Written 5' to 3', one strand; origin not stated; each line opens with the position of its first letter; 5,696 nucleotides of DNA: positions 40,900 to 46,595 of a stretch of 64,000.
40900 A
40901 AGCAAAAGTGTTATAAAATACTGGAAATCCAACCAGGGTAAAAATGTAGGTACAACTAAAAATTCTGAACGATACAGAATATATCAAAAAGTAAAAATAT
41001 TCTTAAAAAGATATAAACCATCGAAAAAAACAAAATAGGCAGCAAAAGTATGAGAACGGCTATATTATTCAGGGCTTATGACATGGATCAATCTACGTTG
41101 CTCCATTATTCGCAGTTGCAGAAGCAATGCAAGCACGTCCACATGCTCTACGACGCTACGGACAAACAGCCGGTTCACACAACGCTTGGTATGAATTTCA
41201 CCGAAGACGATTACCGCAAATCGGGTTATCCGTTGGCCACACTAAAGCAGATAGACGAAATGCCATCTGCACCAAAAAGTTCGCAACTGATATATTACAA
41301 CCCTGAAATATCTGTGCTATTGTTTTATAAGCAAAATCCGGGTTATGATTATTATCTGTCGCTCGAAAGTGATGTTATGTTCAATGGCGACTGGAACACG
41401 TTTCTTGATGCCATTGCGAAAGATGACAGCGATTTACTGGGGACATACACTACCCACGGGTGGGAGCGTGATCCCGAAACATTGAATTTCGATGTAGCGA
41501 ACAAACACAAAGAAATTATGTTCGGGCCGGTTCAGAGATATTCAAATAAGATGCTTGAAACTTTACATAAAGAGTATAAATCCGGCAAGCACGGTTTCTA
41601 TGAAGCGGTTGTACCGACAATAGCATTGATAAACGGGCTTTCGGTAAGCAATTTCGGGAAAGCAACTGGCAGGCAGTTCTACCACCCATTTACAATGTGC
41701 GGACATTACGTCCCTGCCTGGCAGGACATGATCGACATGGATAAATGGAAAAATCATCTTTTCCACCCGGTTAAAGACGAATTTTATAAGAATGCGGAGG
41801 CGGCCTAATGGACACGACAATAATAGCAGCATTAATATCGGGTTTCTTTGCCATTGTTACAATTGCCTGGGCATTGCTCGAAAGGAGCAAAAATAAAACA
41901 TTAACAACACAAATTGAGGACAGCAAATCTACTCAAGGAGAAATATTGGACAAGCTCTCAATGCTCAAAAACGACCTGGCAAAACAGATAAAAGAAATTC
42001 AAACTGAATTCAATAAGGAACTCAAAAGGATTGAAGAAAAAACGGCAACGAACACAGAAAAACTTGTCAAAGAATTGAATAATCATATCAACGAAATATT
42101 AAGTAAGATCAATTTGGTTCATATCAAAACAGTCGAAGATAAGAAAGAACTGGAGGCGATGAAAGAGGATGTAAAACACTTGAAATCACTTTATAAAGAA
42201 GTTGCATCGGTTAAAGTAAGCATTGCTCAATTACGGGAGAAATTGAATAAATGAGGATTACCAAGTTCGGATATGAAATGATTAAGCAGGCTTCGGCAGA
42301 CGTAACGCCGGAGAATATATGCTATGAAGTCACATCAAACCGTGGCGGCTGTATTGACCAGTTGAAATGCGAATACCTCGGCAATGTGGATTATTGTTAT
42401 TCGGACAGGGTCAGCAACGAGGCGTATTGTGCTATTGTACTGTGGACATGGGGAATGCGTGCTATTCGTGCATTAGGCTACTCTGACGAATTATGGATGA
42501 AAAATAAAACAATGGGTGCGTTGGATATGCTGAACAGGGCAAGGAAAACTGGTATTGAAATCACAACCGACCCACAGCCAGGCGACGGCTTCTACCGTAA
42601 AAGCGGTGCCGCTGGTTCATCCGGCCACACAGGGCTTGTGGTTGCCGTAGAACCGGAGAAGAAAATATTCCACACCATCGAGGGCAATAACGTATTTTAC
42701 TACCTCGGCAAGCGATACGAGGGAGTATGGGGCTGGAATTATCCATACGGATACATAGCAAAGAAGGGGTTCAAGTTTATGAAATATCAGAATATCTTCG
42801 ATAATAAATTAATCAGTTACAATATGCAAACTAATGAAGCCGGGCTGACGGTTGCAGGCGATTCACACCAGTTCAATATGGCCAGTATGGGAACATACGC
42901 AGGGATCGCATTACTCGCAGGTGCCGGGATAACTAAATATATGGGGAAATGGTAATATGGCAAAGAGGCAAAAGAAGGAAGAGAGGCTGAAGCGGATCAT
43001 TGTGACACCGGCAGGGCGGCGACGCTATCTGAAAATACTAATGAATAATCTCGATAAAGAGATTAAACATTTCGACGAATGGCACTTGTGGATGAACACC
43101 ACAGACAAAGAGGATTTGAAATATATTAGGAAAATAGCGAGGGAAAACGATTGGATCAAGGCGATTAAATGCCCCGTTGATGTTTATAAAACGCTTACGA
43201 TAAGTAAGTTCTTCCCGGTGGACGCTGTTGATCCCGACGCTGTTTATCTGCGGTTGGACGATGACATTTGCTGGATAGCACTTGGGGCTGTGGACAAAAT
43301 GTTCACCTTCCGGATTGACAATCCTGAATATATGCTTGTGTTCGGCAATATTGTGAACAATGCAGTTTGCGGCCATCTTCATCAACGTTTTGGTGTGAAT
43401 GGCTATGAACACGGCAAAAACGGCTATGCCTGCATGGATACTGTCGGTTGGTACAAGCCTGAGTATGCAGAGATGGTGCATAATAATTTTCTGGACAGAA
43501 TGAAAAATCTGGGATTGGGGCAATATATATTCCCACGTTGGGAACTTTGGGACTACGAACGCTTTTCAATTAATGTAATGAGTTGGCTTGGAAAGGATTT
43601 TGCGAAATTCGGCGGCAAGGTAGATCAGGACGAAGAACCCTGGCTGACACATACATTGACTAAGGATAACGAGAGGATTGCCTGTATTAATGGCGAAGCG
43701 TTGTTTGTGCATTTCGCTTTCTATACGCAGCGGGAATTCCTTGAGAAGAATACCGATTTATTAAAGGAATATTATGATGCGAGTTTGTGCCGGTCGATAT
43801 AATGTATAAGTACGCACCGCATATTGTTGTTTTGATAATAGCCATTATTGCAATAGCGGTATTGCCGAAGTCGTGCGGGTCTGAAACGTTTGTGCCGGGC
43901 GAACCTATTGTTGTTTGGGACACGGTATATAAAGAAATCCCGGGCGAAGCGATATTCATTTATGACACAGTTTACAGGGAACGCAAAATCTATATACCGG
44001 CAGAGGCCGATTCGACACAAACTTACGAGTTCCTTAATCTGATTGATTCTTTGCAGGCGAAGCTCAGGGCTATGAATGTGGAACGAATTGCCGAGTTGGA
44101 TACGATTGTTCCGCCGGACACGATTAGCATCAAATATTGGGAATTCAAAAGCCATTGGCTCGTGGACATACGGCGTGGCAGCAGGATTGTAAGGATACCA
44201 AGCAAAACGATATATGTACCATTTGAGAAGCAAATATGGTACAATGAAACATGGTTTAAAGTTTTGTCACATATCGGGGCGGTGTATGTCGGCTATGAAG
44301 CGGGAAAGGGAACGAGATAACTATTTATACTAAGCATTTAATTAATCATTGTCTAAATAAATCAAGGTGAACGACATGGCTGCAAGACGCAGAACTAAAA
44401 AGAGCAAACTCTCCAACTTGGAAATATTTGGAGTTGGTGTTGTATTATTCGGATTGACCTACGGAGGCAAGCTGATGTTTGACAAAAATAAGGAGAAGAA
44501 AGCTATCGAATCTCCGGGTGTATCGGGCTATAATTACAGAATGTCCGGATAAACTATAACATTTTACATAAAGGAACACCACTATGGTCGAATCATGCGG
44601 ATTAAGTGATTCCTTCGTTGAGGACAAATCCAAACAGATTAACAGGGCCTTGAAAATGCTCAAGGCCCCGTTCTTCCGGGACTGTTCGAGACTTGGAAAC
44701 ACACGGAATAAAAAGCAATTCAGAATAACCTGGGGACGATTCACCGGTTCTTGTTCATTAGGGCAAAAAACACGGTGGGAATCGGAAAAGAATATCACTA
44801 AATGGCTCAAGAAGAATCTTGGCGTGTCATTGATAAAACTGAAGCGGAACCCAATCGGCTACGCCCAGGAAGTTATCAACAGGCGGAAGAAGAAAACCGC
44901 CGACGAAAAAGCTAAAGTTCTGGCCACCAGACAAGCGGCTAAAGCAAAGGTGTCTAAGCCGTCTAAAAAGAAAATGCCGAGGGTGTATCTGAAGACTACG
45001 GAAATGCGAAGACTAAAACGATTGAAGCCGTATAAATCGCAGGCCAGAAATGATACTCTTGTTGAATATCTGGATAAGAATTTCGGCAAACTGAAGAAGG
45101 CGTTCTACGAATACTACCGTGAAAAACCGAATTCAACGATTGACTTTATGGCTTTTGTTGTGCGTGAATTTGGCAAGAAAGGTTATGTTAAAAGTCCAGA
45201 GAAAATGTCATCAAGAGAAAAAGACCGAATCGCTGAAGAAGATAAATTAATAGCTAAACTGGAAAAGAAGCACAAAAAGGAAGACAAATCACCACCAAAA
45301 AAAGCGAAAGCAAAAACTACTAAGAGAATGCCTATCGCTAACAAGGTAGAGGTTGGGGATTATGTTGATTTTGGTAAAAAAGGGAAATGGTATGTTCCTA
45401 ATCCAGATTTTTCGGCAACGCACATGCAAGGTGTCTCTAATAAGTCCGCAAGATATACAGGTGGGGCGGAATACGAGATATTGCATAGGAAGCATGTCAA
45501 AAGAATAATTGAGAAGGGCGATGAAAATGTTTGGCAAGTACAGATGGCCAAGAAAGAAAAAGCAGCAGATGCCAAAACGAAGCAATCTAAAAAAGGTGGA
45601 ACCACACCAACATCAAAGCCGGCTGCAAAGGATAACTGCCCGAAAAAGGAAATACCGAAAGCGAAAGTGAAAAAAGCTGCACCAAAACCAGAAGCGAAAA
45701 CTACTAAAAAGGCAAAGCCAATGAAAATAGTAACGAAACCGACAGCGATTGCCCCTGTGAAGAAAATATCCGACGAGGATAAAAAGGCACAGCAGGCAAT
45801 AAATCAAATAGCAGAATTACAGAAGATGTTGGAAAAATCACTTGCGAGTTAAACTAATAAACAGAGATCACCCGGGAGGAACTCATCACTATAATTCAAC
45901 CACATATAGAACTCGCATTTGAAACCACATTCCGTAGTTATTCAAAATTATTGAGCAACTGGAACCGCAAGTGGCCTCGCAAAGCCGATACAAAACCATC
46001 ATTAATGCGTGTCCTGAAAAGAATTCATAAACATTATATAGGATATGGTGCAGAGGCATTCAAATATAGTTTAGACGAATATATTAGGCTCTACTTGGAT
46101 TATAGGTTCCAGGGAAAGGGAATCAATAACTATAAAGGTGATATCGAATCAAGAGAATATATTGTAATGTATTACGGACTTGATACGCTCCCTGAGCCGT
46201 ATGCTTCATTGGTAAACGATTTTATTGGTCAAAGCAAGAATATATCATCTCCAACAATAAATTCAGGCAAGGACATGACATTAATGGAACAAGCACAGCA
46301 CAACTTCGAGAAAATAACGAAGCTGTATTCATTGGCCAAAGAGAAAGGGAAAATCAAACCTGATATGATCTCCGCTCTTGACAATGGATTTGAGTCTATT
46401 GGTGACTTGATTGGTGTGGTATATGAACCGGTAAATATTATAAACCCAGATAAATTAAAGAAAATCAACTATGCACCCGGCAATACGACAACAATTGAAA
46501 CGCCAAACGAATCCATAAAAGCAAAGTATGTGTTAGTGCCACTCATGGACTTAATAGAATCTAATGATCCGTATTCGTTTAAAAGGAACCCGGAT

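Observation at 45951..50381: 1476-aa protein with a recent 155-nt intragenic duplication and a C-terminal RecA/DnaB-like ATPase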

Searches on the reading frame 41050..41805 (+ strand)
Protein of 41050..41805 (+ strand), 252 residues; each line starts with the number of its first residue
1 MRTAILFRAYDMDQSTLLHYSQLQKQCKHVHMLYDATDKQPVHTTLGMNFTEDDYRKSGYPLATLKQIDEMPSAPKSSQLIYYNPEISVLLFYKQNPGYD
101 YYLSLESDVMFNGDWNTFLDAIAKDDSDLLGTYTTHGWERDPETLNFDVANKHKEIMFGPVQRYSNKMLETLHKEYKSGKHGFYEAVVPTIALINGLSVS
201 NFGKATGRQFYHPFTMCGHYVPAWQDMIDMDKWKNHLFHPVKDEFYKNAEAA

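Call 15: search_protein_families(library=phrogs, proteins=[window:41050-41805:+], max_evalue=0.001)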
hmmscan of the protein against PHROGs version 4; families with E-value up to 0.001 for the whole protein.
window:41050-41805:+ (252 aa): 0 families

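Call 17: search_protein_families(library=pfam, proteins=[window:41050-41805:+], max_evalue=0.01)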
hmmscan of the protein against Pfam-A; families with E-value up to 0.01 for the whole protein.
window:41050-41805:+ (252 aa): 1 family
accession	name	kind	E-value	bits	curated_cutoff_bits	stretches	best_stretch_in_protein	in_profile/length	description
PF11885.13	DUF3405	-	2.1e-09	37.1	25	2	78-123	191-236/493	Protein of unknown function (DUF3405)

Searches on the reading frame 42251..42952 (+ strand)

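Call 15: search_protein_families(library=phrogs, proteins=[window:42251-42952:+], max_evalue=0.001)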
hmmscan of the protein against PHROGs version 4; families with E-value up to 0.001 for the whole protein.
window:42251-42952:+ (234 aa): 1 family
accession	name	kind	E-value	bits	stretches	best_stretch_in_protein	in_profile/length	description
phrog_8577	-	lysis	4.5e-05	23.7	1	90-146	51-112/453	endolysin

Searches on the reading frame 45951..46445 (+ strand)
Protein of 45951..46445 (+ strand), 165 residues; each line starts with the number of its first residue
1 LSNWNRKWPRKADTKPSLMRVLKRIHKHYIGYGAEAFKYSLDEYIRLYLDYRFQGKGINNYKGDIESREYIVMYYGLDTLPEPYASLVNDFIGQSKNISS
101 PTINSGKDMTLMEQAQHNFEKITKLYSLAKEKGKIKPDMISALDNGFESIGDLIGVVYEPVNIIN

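Call 57: find_related_loci(query=window:45951-46445:+, collection=metagenome_contigs, flank=6000)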
Query window:45951-46445:+ (165 aa) in metagenome_contigs; peptide patterns used: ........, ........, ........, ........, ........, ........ (x = any residue, [..] = any of these).
75 stretches matched a pattern, but none encodes a relative of the query by tblastn (E <= 1e-3).

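Call 58: find_related_loci(query=window:45951-46445:+, collection=viral_contigs, flank=6000)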
Query window:45951-46445:+ (165 aa) in viral_contigs; peptide patterns used: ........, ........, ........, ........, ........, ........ (x = any residue, [..] = any of these).
4 stretches matched a pattern, but none encodes a relative of the query by tblastn (E <= 1e-3).
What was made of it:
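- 45951..46268 (+): N-terminal aa 1-106, orphan region with no detectable relatives. No relatives in metagenome or viral contigs (calls 57, 58)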
